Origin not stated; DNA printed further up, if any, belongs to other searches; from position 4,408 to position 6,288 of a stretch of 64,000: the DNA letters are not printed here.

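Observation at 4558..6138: Thioester reductase fused to an SCP2 lipid-carrier domain, in the same operon as a U32 protein (echo of the UbiT-UbiU-UbiV arrangement)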

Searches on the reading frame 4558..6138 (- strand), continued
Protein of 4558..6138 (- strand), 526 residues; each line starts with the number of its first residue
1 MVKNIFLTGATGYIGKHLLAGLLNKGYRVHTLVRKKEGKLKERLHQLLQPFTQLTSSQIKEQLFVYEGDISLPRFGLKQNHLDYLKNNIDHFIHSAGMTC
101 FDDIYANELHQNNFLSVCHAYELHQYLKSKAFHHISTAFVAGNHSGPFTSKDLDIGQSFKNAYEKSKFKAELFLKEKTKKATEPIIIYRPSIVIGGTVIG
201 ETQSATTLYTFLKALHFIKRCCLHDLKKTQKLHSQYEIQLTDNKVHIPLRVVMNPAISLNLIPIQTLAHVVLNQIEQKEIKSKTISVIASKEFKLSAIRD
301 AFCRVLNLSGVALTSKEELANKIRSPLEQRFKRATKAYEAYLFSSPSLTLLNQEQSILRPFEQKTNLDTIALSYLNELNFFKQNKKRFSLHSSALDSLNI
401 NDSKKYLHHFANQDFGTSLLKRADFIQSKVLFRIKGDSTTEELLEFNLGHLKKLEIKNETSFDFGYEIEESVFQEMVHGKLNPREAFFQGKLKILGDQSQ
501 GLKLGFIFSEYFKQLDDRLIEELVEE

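Call 61: search_protein_representatives(alignment_id=A1)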
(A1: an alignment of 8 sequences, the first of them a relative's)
Query: 8 sequences, 531 profile positions. Proteins with E-value up to 0.001 (for the whole library): 55134; up to 1e-10: 18257; up to 1e-30: 2609. The best 150 are listed.
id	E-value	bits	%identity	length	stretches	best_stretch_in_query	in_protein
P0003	1.6e-241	818.9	-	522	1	10-530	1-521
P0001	1.7e-233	792.4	-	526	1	7-530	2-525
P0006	1.1e-222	756.7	-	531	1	1-529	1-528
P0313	9.3e-195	664.6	-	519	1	12-528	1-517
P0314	1.0e-175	601.8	-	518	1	8-530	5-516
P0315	1.1e-169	581.8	-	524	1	8-529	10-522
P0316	2.2e-169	580.8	-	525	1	7-530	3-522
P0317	5.5e-159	546.5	-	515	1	9-529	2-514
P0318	3.3e-157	540.6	-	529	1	9-529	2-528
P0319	3.8e-156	537.2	-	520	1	7-526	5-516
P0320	1.5e-155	535.2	-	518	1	8-529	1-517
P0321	5.0e-152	523.6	-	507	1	7-529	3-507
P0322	8.4e-147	506.3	-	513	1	8-529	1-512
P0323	2.0e-144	498.5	-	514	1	8-529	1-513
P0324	1.1e-132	459.7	-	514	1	10-528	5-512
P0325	5.3e-132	457.5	-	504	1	8-528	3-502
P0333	1.5e-96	340.5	-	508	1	7-519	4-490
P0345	3.6e-86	306.2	-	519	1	19-519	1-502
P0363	9.2e-83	295.0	-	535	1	5-519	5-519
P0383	7.6e-77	275.5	-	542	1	7-519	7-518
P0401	9.2e-75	268.6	-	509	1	9-520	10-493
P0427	4.4e-72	259.7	-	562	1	9-519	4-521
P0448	1.5e-70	254.7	-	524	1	7-519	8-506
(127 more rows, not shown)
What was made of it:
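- Checked: In an exhaustive HMMER search, about 80 of the best 150 cluster representatives (50% identity) match through the SCP2 end (call 61).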

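Call 62: search_protein_families(library=pfam, proteins=[P0313, P0320, P0325, P0333, P0345, P0363, P0383, P0401, P0427, P0448], max_evalue=0.01)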
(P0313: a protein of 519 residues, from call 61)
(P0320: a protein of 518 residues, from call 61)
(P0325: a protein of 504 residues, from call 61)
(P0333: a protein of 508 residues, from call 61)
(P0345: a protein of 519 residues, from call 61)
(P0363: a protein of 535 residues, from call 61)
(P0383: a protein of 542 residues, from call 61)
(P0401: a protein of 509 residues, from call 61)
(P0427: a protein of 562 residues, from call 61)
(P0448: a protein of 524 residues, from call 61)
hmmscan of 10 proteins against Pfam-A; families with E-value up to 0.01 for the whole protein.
P0313 (519 aa): 7 families
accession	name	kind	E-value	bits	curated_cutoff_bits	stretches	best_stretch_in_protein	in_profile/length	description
PF07993.18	NAD_binding_4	-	1.5e-29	103.4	20.1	1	2-209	2-229/258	Male sterility protein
PF01370.27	Epimerase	-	1.6e-15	57.6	20.9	1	1-197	3-180/240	NAD dependent epimerase/dehydratase family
PF02036.22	SCP2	-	4.8e-10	40.1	21.3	1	421-502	20-100/101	SCP-2 sterol transfer family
PF01073.25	3Beta_HSD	-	3.2e-06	26.8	22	1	2-173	3-161/280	3-beta hydroxysteroid dehydrogenase/isomerase family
PF13460.12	NAD_binding_10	-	5.5e-06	26.8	27.2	1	3-31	1-30/184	NAD(P)H-binding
PF16363.11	GDP_Man_Dehyd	-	1e-05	25.6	27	1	2-170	3-165/332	GDP-mannose 4,6 dehydratase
PF05368.20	NmrA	-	0.0015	18.6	27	1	2-36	8-42/298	NmrA-like family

P0320 (518 aa): 8 families
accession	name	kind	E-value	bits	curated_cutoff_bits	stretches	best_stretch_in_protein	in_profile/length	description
PF07993.18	NAD_binding_4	-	7.6e-32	110.9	20.1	1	5-215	1-228/258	Male sterility protein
PF01370.27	Epimerase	-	5.3e-21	75.6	20.9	1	4-204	2-181/240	NAD dependent epimerase/dehydratase family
PF02036.22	SCP2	-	3.5e-11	43.8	21.3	1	422-501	23-100/101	SCP-2 sterol transfer family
PF01073.25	3Beta_HSD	-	8.3e-07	28.8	22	1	5-179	2-162/280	3-beta hydroxysteroid dehydrogenase/isomerase family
PF16363.11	GDP_Man_Dehyd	-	8.6e-06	25.9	27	1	4-176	1-166/332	GDP-mannose 4,6 dehydratase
PF08659.16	KR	-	0.00014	22.3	22.6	1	3-101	3-94/180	KR domain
PF13460.12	NAD_binding_10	-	0.00028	21.2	27.2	0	7-32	1-27/184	NAD(P)H-binding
PF05368.20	NmrA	-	0.0053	16.8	27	1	5-33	7-35/298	NmrA-like family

P0325 (504 aa): 9 families
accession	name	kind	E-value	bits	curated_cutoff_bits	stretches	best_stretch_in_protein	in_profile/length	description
PF07993.18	NAD_binding_4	-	1.2e-29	103.8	20.1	1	51-182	66-214/258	Male sterility protein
PF01370.27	Epimerase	-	4.3e-22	79.1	20.9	1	6-198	2-190/240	NAD dependent epimerase/dehydratase family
PF01073.25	3Beta_HSD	-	7.6e-11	42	22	1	6-181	1-183/280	3-beta hydroxysteroid dehydrogenase/isomerase family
PF16363.11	GDP_Man_Dehyd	-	4.8e-10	39.9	27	1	6-168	1-172/332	GDP-mannose 4,6 dehydratase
PF04321.23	RmlD_sub_bind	-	6.3e-08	32.5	27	1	4-161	2-137/287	RmlD substrate binding domain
PF02036.22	SCP2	-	3.4e-05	24.6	21.3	1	437-484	51-97/101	SCP-2 sterol transfer family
PF05368.20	NmrA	-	0.00028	21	27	1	1-35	1-35/298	NmrA-like family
PF13460.12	NAD_binding_10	-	0.0016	18.7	27.2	1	9-54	1-47/184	NAD(P)H-binding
PF02719.21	Polysacc_synt_2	-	0.0028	17.3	20.2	0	5-123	1-128/293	Polysaccharide biosynthesis protein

P0333 (508 aa): 9 families
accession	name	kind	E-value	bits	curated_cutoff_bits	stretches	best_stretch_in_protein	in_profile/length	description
PF07993.18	NAD_binding_4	-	2.3e-39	135.5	20.1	1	9-250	1-258/258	Male sterility protein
PF01370.27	Epimerase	-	3.9e-25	89.1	20.9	1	7-208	1-195/240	NAD dependent epimerase/dehydratase family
PF13460.12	NAD_binding_10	-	2.8e-19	70.1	27.2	1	11-201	1-160/184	NAD(P)H-binding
PF16363.11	GDP_Man_Dehyd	-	2.4e-15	57.3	27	1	9-173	2-166/332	GDP-mannose 4,6 dehydratase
PF01073.25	3Beta_HSD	-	1.7e-14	54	22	1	9-174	2-160/280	3-beta hydroxysteroid dehydrogenase/isomerase family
PF04321.23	RmlD_sub_bind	-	1e-13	51.5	27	1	6-200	2-164/287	RmlD substrate binding domain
PF02719.21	Polysacc_synt_2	-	5.5e-08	32.8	20.2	1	7-172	1-150/293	Polysaccharide biosynthesis protein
PF05368.20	NmrA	-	0.00011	22.3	27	1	6-132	4-104/298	NmrA-like family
PF02036.22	SCP2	-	0.0009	20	21.3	1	395-484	14-100/101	SCP-2 sterol transfer family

P0345 (519 aa): 8 families
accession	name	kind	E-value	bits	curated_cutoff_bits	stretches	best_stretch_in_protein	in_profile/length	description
PF07993.18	NAD_binding_4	-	1.5e-42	146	20.1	1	1-254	8-255/258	Male sterility protein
PF01370.27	Epimerase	-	6.4e-15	55.7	20.9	1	2-192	11-181/240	NAD dependent epimerase/dehydratase family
PF02036.22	SCP2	-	2.6e-13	50.6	21.3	1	410-496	14-100/101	SCP-2 sterol transfer family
PF01073.25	3Beta_HSD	-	1.7e-09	37.6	22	1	68-165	56-159/280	3-beta hydroxysteroid dehydrogenase/isomerase family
PF04321.23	RmlD_sub_bind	-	7e-09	35.6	27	1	80-190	53-159/287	RmlD substrate binding domain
PF14864.11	Alkyl_sulf_C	-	1.5e-06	28.9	27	1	394-506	14-123/125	Alkyl sulfatase C-terminal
PF16363.11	GDP_Man_Dehyd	-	1e-05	25.6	27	1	2-165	10-166/332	GDP-mannose 4,6 dehydratase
PF13460.12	NAD_binding_10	-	1.1e-05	25.8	27.2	1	51-185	39-149/184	NAD(P)H-binding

P0363 (535 aa): 7 families
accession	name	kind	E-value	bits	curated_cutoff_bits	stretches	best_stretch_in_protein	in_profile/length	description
PF07993.18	NAD_binding_4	-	1.2e-46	159.4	20.1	1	12-258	1-256/258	Male sterility protein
PF01370.27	Epimerase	-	6.9e-16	58.8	20.9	1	10-214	1-191/240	NAD dependent epimerase/dehydratase family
PF01073.25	3Beta_HSD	-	2e-15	57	22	1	12-207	2-191/280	3-beta hydroxysteroid dehydrogenase/isomerase family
PF16363.11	GDP_Man_Dehyd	-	6.3e-08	32.9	27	1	12-183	2-166/332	GDP-mannose 4,6 dehydratase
PF04321.23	RmlD_sub_bind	-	1.6e-05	24.6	27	1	9-187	2-142/287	RmlD substrate binding domain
PF02036.22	SCP2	-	1.8e-05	25.4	21.3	1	465-513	52-100/101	SCP-2 sterol transfer family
PF02719.21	Polysacc_synt_2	-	0.00086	19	20.2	1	10-143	1-128/293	Polysaccharide biosynthesis protein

P0383 (542 aa): 10 families
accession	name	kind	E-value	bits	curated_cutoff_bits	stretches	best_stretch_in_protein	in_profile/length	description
PF07993.18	NAD_binding_4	-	4.9e-33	114.8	20.1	1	12-257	1-256/258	Male sterility protein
PF01370.27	Epimerase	-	4e-27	95.6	20.9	1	11-267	2-229/240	NAD dependent epimerase/dehydratase family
PF01073.25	3Beta_HSD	-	1.1e-17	64.4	22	1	11-206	1-192/280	3-beta hydroxysteroid dehydrogenase/isomerase family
PF16363.11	GDP_Man_Dehyd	-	1.7e-15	57.8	27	1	11-181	1-170/332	GDP-mannose 4,6 dehydratase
PF02036.22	SCP2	-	1.1e-08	35.7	21.3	1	421-512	11-100/101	SCP-2 sterol transfer family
PF04321.23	RmlD_sub_bind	-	2.1e-07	30.8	27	1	11-198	4-154/287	RmlD substrate binding domain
PF02719.21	Polysacc_synt_2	-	1.5e-06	28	20.2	1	11-138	2-128/293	Polysaccharide biosynthesis protein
PF13460.12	NAD_binding_10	-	2.1e-05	24.9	27.2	1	14-176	1-132/184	NAD(P)H-binding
PF08659.16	KR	-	4e-05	24.1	22.6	1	10-138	3-136/180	KR domain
PF14864.11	Alkyl_sulf_C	-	0.004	17.8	27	1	431-519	34-120/125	Alkyl sulfatase C-terminal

P0401 (509 aa): 8 families
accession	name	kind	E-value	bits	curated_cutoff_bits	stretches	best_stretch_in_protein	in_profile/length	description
PF07993.18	NAD_binding_4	-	9.3e-28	97.5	20.1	1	13-255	1-257/258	Male sterility protein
PF01370.27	Epimerase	-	1.1e-21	77.8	20.9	1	12-255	2-220/240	NAD dependent epimerase/dehydratase family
PF02036.22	SCP2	-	5.2e-10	40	21.3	1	398-486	14-100/101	SCP-2 sterol transfer family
PF13460.12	NAD_binding_10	-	7.1e-07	29.7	27.2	1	15-191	1-146/184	NAD(P)H-binding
PF14864.11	Alkyl_sulf_C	-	4.1e-06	27.5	27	1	403-494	32-121/125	Alkyl sulfatase C-terminal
PF01073.25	3Beta_HSD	-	4e-05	23.2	22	0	87-196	67-186/280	3-beta hydroxysteroid dehydrogenase/isomerase family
PF16363.11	GDP_Man_Dehyd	-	0.00048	20.1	27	1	13-174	2-166/332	GDP-mannose 4,6 dehydratase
PF04321.23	RmlD_sub_bind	-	0.00079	19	27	1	12-194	4-154/287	RmlD substrate binding domain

P0427 (562 aa): 6 families
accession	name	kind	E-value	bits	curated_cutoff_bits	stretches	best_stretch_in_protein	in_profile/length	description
PF07993.18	NAD_binding_4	-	1.1e-38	133.4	20.1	1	7-259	1-258/258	Male sterility protein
PF01370.27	Epimerase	-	2.2e-16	60.5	20.9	1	6-198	2-177/240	NAD dependent epimerase/dehydratase family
PF02036.22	SCP2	-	5.1e-09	36.8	21.3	1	422-515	17-100/101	SCP-2 sterol transfer family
PF16363.11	GDP_Man_Dehyd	-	2.1e-06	27.9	27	1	6-184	1-175/332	GDP-mannose 4,6 dehydratase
PF04321.23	RmlD_sub_bind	-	0.00014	21.5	27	1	6-195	4-154/287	RmlD substrate binding domain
PF01073.25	3Beta_HSD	-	0.00069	19.2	22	1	6-197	1-186/280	3-beta hydroxysteroid dehydrogenase/isomerase family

P0448 (524 aa): 9 families
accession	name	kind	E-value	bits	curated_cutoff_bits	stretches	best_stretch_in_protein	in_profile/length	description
PF07993.18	NAD_binding_4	-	5.1e-39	134.4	20.1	1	13-206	1-216/258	Male sterility protein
PF01370.27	Epimerase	-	1.4e-18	67.7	20.9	1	11-219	1-193/240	NAD dependent epimerase/dehydratase family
PF04321.23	RmlD_sub_bind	-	6e-09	35.8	27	1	11-184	3-142/287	RmlD substrate binding domain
PF02036.22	SCP2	-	8.1e-09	36.2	21.3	1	414-501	14-101/101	SCP-2 sterol transfer family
PF16363.11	GDP_Man_Dehyd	-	9.3e-07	29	27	1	12-181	1-167/332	GDP-mannose 4,6 dehydratase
PF05368.20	NmrA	-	0.00056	20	27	1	10-140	4-102/298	NmrA-like family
PF13460.12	NAD_binding_10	-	0.0007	19.9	27.2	1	15-46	1-33/184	NAD(P)H-binding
PF01073.25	3Beta_HSD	-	0.00093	18.7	22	1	13-184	2-163/280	3-beta hydroxysteroid dehydrogenase/isomerase family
PF00106.31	adh_short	-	0.0043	17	26.6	0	11-54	3-47/195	short chain dehydrogenase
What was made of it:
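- On SCP2 sterol/lipid carrier domain: Relatives match profile positions 14-100 of 101 with E down to 3e-13 (call 62).
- Checked: Ten of ten sampled carry NAD_binding_4 plus SCP2 (call 62).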

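Call 64: search_protein_families(library=pfam, proteins=[L008:9185-10387:-, L008:9912-11156:+, L008:10927-12717:-, L008:12620-13711:-, L006:17170-18216:-, L006:18451-19308:+, L006:19305-20204:+, L006:20259-21098:+, L006:5511-6482:+, L006:1964-3184:+], max_evalue=0.001)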
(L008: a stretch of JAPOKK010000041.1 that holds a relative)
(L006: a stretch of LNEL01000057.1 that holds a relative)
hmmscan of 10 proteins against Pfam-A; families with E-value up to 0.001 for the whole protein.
L008:9185-10387:- (400 aa): 0 families

L008:9912-11156:+ (414 aa): 0 families

L008:10927-12717:- (596 aa): 2 families
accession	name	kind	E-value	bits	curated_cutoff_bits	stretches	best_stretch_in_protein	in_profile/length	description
PF04055.27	Radical_SAM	-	5.3e-13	49.9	29.5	1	300-468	1-163/166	Radical SAM superfamily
PF19288.4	CofH_C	-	2.8e-12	47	27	1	480-589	3-117/125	CofH/MqnC C-terminal region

L008:12620-13711:- (363 aa): 1 family
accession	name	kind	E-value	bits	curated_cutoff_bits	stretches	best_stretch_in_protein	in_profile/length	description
PF02621.19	VitK2_biosynth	-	2.3e-58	198.1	26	1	99-355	2-250/252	Menaquinone biosynthesis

L006:17170-18216:- (348 aa): 8 families
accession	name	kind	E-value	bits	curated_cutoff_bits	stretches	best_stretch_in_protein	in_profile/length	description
PF13847.12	Methyltransf_31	-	1.8e-33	115.7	27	1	67-214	4-139/145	Methyltransferase domain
PF13649.12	Methyltransf_25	-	5.3e-20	72.4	27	1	70-175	1-97/97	Methyltransferase domain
PF08241.18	Methyltransf_11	-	6.8e-20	72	21.2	1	71-179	1-95/95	Methyltransferase domain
PF01209.24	Ubie_methyltran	-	8.8e-15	55.1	20.1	1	65-179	46-151/233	ubiE/COQ5 methyltransferase family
PF08242.18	Methyltransf_12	-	3.6e-13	50.5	30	1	71-177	1-98/98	Methyltransferase domain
PF13489.12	Methyltransf_23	-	3e-11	43.8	27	1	63-220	19-158/164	Methyltransferase domain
PF01135.25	PCMT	-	1.8e-05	25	20.3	1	66-129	73-130/210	Protein-L-isoaspartate(D-aspartate) O-methyltransferase (PCMT)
PF01728.25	FtsJ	-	8.7e-05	23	24.1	1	66-160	21-107/181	FtsJ-like methyltransferase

L006:18451-19308:+ (285 aa): 4 families
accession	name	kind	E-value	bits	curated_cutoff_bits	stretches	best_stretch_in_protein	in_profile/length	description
PF04542.20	Sigma70_r2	-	1.6e-16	60.3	24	1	104-171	1-70/71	Sigma-70 region 2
PF08281.18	Sigma70_r4_2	-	5.9e-16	58.3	25.7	1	203-254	3-54/54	Sigma-70, region 4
PF04545.22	Sigma70_r4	-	2.9e-07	30.3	24.1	1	208-255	2-49/50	Sigma-70, region 4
PF22029.2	PhyR_sigma2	-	5.5e-06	26.8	27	1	110-157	6-53/55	Sigma2 domain of PhyR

L006:19305-20204:+ (299 aa): 1 family
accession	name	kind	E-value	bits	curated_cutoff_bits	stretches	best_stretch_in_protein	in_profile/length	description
PF00581.25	Rhodanese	-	8.5e-36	122.9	22.2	2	170-284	2-101/102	Rhodanese-like domain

L006:20259-21098:+ (279 aa): 1 family
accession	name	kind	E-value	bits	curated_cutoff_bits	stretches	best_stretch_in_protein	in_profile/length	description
PF00903.31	Glyoxalase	-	2e-08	35.1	20.6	1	142-252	6-121/121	Glyoxalase/Bleomycin resistance protein/Dioxygenase superfamily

L006:5511-6482:+ (323 aa): 0 families

L006:1964-3184:+ (406 aa): 0 families
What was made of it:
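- L008 has a CofH_C radical-SAM gene and a second VitK2 gene nearby (call 64).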
